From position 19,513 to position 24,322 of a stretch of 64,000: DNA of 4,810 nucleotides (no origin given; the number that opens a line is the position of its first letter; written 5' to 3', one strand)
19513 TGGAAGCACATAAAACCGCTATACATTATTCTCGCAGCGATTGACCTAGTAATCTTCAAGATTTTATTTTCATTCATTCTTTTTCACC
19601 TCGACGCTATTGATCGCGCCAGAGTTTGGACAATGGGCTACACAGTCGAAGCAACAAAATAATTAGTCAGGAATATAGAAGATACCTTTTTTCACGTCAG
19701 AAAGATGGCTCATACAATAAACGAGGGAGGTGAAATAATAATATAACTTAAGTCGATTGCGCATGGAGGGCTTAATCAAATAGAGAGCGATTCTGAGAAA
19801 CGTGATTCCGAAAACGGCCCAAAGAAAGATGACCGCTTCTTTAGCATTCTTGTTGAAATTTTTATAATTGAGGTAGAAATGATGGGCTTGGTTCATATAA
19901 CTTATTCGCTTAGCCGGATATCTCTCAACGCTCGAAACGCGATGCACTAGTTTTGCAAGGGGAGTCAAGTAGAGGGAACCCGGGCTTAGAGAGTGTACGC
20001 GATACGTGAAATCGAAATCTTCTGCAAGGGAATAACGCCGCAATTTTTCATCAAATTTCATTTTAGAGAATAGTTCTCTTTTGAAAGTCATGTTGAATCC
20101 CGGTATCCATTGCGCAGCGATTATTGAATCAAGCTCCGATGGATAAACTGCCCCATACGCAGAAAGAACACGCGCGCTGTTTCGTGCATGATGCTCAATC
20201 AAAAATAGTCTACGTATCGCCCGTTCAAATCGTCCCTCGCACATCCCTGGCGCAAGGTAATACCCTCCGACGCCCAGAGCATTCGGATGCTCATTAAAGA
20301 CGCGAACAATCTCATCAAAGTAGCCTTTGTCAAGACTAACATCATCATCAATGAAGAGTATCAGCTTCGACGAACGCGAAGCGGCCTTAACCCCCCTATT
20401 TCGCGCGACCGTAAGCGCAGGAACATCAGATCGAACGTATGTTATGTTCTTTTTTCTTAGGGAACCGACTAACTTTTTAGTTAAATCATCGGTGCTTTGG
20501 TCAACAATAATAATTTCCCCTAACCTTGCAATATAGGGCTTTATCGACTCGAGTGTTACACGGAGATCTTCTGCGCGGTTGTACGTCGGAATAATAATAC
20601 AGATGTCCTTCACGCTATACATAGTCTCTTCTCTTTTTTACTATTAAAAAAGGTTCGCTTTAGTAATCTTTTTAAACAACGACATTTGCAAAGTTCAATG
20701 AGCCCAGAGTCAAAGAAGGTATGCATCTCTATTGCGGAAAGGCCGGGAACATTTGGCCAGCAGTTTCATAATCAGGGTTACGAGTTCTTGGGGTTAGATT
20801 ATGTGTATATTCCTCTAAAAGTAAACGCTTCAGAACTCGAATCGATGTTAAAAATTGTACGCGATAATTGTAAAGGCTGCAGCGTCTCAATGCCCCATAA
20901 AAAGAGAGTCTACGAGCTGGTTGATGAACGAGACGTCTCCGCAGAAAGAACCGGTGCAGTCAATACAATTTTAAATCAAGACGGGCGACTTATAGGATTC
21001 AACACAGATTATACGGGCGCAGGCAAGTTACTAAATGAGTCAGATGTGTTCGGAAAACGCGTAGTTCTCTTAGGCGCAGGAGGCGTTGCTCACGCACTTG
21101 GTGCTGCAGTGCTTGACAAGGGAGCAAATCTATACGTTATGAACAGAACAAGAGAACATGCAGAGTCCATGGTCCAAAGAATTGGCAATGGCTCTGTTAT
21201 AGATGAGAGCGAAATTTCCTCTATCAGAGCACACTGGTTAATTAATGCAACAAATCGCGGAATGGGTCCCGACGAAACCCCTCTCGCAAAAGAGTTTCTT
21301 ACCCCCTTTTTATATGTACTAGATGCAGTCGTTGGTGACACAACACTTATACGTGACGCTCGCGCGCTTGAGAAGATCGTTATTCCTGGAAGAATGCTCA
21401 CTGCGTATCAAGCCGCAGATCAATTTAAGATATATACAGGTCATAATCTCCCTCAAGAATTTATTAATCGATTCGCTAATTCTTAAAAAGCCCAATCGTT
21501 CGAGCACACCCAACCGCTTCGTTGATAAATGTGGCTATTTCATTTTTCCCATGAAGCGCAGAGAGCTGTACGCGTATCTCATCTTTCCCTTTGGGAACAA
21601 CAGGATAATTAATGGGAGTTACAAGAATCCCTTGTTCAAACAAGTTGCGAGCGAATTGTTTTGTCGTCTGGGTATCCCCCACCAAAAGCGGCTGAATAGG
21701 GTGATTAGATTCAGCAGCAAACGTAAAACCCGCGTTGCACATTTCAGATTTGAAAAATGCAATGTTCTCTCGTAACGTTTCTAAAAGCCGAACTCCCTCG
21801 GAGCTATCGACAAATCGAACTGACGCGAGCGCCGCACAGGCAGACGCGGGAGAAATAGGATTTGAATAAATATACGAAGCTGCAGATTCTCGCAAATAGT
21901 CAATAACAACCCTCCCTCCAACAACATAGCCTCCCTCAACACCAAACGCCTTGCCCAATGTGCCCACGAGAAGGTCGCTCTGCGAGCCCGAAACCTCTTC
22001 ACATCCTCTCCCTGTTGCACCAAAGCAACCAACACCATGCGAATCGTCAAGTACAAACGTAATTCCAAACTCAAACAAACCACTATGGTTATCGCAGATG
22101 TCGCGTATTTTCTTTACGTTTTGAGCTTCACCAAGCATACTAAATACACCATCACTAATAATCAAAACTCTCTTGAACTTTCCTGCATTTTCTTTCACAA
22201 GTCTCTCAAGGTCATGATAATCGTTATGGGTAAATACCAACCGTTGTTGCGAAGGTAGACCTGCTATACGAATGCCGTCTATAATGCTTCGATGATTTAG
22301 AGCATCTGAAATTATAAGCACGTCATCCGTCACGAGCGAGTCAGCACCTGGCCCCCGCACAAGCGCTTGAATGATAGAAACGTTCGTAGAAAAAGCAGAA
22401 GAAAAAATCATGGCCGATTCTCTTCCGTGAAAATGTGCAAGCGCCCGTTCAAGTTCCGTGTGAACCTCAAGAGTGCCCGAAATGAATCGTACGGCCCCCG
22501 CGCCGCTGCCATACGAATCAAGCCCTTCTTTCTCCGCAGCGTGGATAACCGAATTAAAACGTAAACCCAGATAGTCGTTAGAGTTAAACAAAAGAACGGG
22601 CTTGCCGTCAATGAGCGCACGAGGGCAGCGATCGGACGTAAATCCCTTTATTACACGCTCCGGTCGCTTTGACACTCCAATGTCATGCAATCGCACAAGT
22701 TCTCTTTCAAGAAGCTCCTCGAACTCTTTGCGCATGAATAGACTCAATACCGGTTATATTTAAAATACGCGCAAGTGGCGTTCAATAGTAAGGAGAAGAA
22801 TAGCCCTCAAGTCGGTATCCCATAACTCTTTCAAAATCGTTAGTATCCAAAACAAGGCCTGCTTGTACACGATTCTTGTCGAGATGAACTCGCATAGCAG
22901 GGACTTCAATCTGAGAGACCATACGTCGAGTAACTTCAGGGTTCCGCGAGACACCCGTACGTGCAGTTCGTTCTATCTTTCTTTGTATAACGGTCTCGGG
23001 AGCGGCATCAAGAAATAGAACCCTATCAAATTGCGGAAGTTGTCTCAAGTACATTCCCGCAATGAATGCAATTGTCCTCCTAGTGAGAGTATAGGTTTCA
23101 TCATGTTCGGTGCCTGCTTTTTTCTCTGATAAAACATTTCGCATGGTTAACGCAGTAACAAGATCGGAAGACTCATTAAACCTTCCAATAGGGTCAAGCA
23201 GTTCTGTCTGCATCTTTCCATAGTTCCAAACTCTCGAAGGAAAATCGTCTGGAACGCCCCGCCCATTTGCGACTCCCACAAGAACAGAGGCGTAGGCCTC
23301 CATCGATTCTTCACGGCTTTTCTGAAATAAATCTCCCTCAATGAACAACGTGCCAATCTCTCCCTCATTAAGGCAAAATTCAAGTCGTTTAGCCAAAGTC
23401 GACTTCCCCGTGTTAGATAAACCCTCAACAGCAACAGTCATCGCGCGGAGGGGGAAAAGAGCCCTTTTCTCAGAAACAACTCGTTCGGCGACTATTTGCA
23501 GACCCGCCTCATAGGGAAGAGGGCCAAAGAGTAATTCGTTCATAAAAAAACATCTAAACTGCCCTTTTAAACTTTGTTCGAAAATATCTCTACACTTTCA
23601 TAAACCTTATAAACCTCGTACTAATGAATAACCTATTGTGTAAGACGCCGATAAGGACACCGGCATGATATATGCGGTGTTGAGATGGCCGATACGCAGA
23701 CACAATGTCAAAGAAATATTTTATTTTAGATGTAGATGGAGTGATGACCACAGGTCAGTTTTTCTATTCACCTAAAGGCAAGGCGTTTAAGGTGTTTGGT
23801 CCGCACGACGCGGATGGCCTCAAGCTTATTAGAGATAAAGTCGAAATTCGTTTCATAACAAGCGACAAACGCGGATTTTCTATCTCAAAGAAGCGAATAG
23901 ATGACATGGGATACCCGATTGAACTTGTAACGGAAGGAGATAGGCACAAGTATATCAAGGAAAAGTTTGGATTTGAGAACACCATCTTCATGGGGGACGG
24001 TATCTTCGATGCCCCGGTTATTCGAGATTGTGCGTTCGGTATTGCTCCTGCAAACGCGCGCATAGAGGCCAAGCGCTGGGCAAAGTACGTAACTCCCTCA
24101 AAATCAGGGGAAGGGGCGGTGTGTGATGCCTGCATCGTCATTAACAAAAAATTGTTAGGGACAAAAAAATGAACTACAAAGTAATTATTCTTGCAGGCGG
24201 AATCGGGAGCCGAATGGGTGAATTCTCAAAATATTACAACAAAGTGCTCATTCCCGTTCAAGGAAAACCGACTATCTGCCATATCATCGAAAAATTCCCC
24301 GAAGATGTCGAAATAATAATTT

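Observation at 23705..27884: Five-gene operon that looks like an undescribed nucleotide-sugar activation route (HAD phosphatase, NTase, NTase-kinase fusion, GatZ/KbaZ-like barrel, cupin)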

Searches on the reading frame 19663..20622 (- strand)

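Call 23: search_protein_families(library=pfam, proteins=[window:19663-20622:-], max_evalue=0.001)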
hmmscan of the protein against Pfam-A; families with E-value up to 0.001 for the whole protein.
window:19663-20622:- (319 aa): 5 families
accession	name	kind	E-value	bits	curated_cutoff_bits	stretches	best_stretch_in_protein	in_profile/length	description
PF00535.33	Glycos_transf_2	-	2.7e-18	66.9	23.3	1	8-128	1-122/168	Glycosyl transferase family 2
PF13641.12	Glyco_tranf_2_3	-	1.5e-06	28.8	27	1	7-152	3-151/230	Glycosyltransferase like family 2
PF13632.12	Glyco_trans_2_3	-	6.4e-05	23.3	27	1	88-304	2-187/198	Glycosyl transferase family group 2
PF10111.15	Glyco_tranf_2_2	-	0.00011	22.2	27.3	0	9-107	2-104/276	Glycosyltransferase like family 2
PF13506.12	Glyco_transf_21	-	0.00077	19.4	21.7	0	84-211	30-139/174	Glycosyl transferase family 21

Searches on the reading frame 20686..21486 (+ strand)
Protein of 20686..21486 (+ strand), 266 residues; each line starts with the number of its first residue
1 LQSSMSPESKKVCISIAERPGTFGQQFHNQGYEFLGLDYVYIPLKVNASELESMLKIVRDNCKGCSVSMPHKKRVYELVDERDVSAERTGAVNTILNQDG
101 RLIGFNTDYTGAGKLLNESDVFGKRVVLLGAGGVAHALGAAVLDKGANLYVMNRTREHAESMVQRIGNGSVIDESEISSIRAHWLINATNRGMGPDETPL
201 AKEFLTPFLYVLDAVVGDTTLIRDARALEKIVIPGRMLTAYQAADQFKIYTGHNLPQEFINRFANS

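Call 23: search_protein_families(library=pfam, proteins=[window:20686-21486:+], max_evalue=0.001)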
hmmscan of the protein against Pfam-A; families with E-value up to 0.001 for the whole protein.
window:20686-21486:+ (266 aa): 2 families
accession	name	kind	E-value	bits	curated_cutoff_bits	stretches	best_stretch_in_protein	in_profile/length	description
PF08501.16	Shikimate_dh_N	-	4.7e-17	62.4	27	1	26-95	13-83/83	Shikimate dehydrogenase substrate binding domain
PF01488.26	Shikimate_DH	-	4.7e-06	27.2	24.3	1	121-169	10-59/138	Shikimate / quinate 5-dehydrogenase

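Call 59: search_protein_families(library=ncbifam, proteins=[window:20686-21486:+], max_evalue=0.0001)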
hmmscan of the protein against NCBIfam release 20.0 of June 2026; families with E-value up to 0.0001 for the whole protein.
window:20686-21486:+ (266 aa): 19 families
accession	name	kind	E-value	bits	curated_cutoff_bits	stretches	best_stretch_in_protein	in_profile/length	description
NF001319.0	PRK00258.3-3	equivalog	6.9e-56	189.3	252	1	27-264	24-270/279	shikimate dehydrogenase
NF009202.0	PRK12550.1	equivalog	2.4e-52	177.9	306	1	9-261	8-264/272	shikimate 5-dehydrogenase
TIGR00507.1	aroE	equivalog_domain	1.3e-45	155.6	200.2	1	24-255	15-256/270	shikimate dehydrogenase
NF001322.0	PRK00258.3-6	equivalog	3.9e-37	128.1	285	1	23-262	19-261/272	shikimate dehydrogenase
NF001315.0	PRK00258.2-4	equivalog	2.5e-36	125.3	413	1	27-261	25-276/284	shikimate dehydrogenase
NF009200.0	PRK12548.1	subfamily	1.7e-33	116.3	432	1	28-263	28-286/289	shikimate dehydrogenase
NF001313.0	PRK00258.2-1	equivalog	2.2e-33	116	431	1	26-262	26-284/290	shikimate dehydrogenase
NF009201.0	PRK12549.1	subfamily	1.3e-32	113.1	235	1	27-255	25-271/286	shikimate dehydrogenase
NF001316.0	PRK00258.2-5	equivalog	1.8e-30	106.1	247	1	26-264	18-257/263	shikimate dehydrogenase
NF001312.0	PRK00258.1-4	equivalog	1.2e-28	100.3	295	1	28-252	28-265/285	shikimate dehydrogenase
NF006802.0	PRK09310.1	equivalog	7.2e-28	97.6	598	1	16-265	221-468/477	bifunctional 3-dehydroquinate dehydratase/shikimate dehydrogenase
NF001314.0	PRK00258.2-2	equivalog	2.7e-27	95.6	248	1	27-261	25-281/290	shikimate dehydrogenase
NF001311.0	PRK00258.1-3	equivalog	3e-27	95.5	235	1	25-261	21-266/279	shikimate dehydrogenase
NF009390.0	PRK12749.1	equivalog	7e-27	94.5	349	1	26-262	24-282/288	quinate/shikimate dehydrogenase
NF001310.0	PRK00258.1-2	equivalog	2.3e-26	92.6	221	1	39-253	32-261/279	shikimate dehydrogenase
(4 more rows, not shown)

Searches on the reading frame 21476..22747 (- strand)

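Call 3: search_protein_families(library=pfam, proteins=[window:21476-22747:-], max_evalue=0.01)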
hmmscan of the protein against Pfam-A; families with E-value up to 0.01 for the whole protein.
window:21476-22747:- (423 aa): 1 family
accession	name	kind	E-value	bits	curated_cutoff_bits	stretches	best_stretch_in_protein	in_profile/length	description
PF00155.27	Aminotran_1_2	-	1e-44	153.7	19.7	1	50-408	2-358/361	Aminotransferase class I and II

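Call 4: search_protein_families(library=ncbifam, proteins=[window:21476-22747:-], max_evalue=0.01)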
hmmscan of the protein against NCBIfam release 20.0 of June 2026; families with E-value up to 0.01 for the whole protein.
window:21476-22747:- (423 aa): 12 families
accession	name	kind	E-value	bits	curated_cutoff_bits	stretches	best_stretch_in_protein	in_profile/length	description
NF005394.0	PRK06939.1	equivalog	4.1e-101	338.6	460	1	5-418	1-394/397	glycine C-acetyltransferase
TIGR00858.1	bioF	equivalog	7.9e-95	317.7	426.45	1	34-409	6-362/365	8-amino-7-oxononanoate synthase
TIGR01825.1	gly_Cac_T_rel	subfamily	3.4e-90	302.5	535.4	1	33-416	17-380/385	BioF/Kbl family PLP-dependent acyltransferase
TIGR01822.1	2am3keto_CoA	equivalog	3e-89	299.7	493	1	10-416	2-388/393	glycine C-acetyltransferase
TIGR01821.1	5aminolev_synth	equivalog_domain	5.6e-76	256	338.55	1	48-412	44-391/402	5-aminolevulinate synthase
NF047600.1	SerpalmtaseCFB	equivalog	4.8e-73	246.1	640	1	38-418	32-392/395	serine palmitoyltransferase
NF047599.1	SerpalmtaseBetaP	equivalog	9.6e-63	212.2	500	1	43-412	37-387/394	serine palmitoyltransferase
NF047603.1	SerpalmtaseAlphaP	equivalog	4.6e-51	173.7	670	1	19-417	17-395/399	serine palmitoyltransferase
NF005697.0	PRK07505.1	subfamily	2.7e-43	148.1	342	1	46-409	45-393/405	hypothetical protein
NF005526.0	PRK07179.1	equivalog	2.2e-35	122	428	1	51-409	56-390/407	alpha-hydroxyketone-type quorum-sensing autoinducer synthase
NF004608.1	PRK05937.1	equivalog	7.7e-23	80.9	399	1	81-407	41-338/366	8-amino-7-oxononanoate synthase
NF041362.1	GntE_guanitoxin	equivalog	0.0098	14.5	525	0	166-269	183-278/426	guanitoxin biosynthesis PLP-dependent transaminase GntE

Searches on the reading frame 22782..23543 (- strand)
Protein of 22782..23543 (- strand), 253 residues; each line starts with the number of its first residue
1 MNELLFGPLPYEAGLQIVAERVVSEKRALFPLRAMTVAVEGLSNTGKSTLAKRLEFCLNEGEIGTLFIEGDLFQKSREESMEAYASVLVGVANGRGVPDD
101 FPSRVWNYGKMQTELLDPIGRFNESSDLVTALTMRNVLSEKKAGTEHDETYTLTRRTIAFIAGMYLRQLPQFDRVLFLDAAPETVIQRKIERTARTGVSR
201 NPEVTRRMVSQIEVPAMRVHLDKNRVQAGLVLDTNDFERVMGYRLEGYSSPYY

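Call 3: search_protein_families(library=pfam, proteins=[window:22782-23543:-], max_evalue=0.01)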
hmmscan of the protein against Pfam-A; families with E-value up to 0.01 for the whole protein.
window:22782-23543:- (253 aa): 1 family
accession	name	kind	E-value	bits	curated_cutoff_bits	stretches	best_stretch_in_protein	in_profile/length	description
PF01583.26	APS_kinase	-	0.0064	17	21.1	0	34-73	2-41/152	Adenylylsulphate kinase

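Call 4: search_protein_families(library=ncbifam, proteins=[window:22782-23543:-], max_evalue=0.01)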
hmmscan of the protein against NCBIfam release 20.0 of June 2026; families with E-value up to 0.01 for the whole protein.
window:22782-23543:- (253 aa): 7 families
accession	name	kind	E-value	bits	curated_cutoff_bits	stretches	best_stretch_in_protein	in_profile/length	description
TIGR03574.1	selen_PSTK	equivalog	0.00019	21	290.5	0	151-234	79-150/249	L-seryl-tRNA(Sec) kinase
NF006743.0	PRK09270.1-2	equivalog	0.00086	18.4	227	0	171-230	154-210/217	nucleoside/nucleotide kinase family protein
NF004035.0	PRK05506.1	subfamily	0.0033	15.7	715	1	21-75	446-501/632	bifunctional sulfate adenylyltransferase subunit 1/adenylylsulfate kinase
NF005250.0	PRK06761.1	equivalog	0.0064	15.5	270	1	37-72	6-42/282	hypothetical protein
NF006744.0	PRK09270.1-3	equivalog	0.0079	15.7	281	0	167-231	146-207/213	nucleoside/nucleotide kinase family protein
NF003013.0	PRK03846.1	subfamily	0.0086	15.7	163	0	33-72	27-66/202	adenylyl-sulfate kinase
NF005807.0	PRK07667.1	equivalog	0.0091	15.5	221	0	35-63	18-46/193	kinase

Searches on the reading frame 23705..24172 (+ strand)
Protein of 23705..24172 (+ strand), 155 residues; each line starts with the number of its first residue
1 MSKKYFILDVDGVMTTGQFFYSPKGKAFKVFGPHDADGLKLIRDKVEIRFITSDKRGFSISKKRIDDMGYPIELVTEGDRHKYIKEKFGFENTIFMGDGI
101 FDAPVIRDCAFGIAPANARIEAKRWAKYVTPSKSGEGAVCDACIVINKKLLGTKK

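Call 3: search_protein_families(library=pfam, proteins=[window:23705-24172:+], max_evalue=0.01)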
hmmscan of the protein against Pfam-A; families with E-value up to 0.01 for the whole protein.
window:23705-24172:+ (155 aa): 1 family
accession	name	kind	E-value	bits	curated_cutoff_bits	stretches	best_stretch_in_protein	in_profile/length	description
PF08282.18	Hydrolase_3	-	9.7e-05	22.6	20.9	1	90-137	203-250/255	haloacid dehalogenase-like hydrolase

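Call 4: search_protein_families(library=ncbifam, proteins=[window:23705-24172:+], max_evalue=0.01)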
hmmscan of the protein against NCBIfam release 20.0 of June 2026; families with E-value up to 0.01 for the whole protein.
window:23705-24172:+ (155 aa): 9 families
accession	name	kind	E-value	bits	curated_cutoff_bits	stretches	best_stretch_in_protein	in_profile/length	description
TIGR01670.1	KdsC-phosphatas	subfamily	2.1e-17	63.5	106.95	1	4-147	2-149/154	3-deoxy-D-manno-octulosonate 8-phosphate phosphatase, YrbI family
NF007019.0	PRK09484.1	equivalog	8.9e-15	54.8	208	1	4-146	26-172/187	3-deoxy-manno-octulosonate-8-phosphatase KdsC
NF058599.1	KDN-9-PPhBT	equivalog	1.5e-11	44.7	180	1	4-139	3-142/152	3-deoxy-D-glycero-D-galacto-nonulopyranosonate 9-phosphatase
TIGR02726.1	phenyl_P_delta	equivalog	3.4e-09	37.1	281.95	1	4-148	8-156/169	phenylphosphate carboxylase subunit delta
TIGR01482.1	SPP-subfamily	subfamily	6.7e-09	35.6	107.15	1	78-139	151-214/225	sucrose-phosphate phosphatase subfamily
NF002245.0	PRK01158.1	equivalog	2e-08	33.8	198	1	84-139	165-222/233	phosphoglycolate phosphatase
TIGR01487.1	Pglycolate_arch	equivalog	3.8e-08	33.4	122.75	1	82-138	153-211/215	phosphoglycolate phosphatase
TIGR00099.1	Cof-subfamily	subfamily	4.2e-05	23.3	137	1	88-140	202-253/256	Cof-type HAD-IIB family hydrolase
NF045966.1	YcsE_rel_Pase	equivalog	0.0026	17.3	220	1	87-138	204-255/265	YcsE-related riboflavin metabolism phosphatase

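Call 55: search_solved_structures(query=A4, max_evalue=0.01, show_alignments=2)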
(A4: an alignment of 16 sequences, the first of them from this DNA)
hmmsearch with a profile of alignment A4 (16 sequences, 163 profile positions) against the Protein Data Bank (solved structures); distinct sequences matched with E-value up to 0.01: 29.
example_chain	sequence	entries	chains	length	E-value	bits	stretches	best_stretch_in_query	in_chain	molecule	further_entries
2p9j_A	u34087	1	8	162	7.6e-23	84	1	4-146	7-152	Hypothetical protein AQ2171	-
3mn1_A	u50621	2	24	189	7.6e-19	71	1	5-150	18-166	probable yrbi family phosphatase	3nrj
4um5_A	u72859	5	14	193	2.6e-18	69.2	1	3-152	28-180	3-DEOXY-D-MANNO-OCTULOSONATE 8-PHOSPHATE PHOSPHATASE KDSC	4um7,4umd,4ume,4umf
3n1u_A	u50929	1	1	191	3.3e-18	68.9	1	2-151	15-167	Hydrolase, HAD superfamily, subfamily III A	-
1j8d_A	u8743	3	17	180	6e-18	68.1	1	5-145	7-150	deoxy-D-mannose-octulosonate 8-phosphate phosphatase | 3-deoxy-D-manno-octulosonate 8-phosphate phosphatase KdsC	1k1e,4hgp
4nav_D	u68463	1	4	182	8.5e-18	67.6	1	10-148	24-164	HYPOTHETICAL PROTEIN XCC279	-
3n07_A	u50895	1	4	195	2.7e-17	65.9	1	4-151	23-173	3-deoxy-D-manno-octulosonate 8-phosphate phosphatase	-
3ij5_A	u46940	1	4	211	3e-16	62.6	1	5-148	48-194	3-deoxy-D-manno-octulosonate 8-phosphate phosphatase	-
2r8e_A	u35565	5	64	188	3.3e-16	62.4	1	4-147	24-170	3-deoxy-D-manno-octulosonate 8-phosphate phosphatase | YrbI from Escherichia coli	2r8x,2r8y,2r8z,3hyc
3i6b_A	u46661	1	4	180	3.3e-16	62.4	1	4-147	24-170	3-deoxy-D-manno-octulosonate 8-phosphate phosphatase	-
7t35_A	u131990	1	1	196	3.5e-15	59.1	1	4-147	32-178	3-deoxy-D-manno-octulosonate 8-phosphate phosphatase KdsC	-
3ewi_A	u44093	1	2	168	2.7e-12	49.7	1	4-151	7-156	N-acylneuraminate cytidylyltransferase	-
3e81_A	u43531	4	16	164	1.1e-11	47.7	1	5-144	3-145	Acylneuraminate cytidylyltransferase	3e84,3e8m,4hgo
4hgq_A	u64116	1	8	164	2.7e-11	46.5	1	5-144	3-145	Acylneuraminate cytidylyltransferase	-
4hgr_A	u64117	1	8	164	3.8e-11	45.9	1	5-144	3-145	Acylneuraminate cytidylyltransferase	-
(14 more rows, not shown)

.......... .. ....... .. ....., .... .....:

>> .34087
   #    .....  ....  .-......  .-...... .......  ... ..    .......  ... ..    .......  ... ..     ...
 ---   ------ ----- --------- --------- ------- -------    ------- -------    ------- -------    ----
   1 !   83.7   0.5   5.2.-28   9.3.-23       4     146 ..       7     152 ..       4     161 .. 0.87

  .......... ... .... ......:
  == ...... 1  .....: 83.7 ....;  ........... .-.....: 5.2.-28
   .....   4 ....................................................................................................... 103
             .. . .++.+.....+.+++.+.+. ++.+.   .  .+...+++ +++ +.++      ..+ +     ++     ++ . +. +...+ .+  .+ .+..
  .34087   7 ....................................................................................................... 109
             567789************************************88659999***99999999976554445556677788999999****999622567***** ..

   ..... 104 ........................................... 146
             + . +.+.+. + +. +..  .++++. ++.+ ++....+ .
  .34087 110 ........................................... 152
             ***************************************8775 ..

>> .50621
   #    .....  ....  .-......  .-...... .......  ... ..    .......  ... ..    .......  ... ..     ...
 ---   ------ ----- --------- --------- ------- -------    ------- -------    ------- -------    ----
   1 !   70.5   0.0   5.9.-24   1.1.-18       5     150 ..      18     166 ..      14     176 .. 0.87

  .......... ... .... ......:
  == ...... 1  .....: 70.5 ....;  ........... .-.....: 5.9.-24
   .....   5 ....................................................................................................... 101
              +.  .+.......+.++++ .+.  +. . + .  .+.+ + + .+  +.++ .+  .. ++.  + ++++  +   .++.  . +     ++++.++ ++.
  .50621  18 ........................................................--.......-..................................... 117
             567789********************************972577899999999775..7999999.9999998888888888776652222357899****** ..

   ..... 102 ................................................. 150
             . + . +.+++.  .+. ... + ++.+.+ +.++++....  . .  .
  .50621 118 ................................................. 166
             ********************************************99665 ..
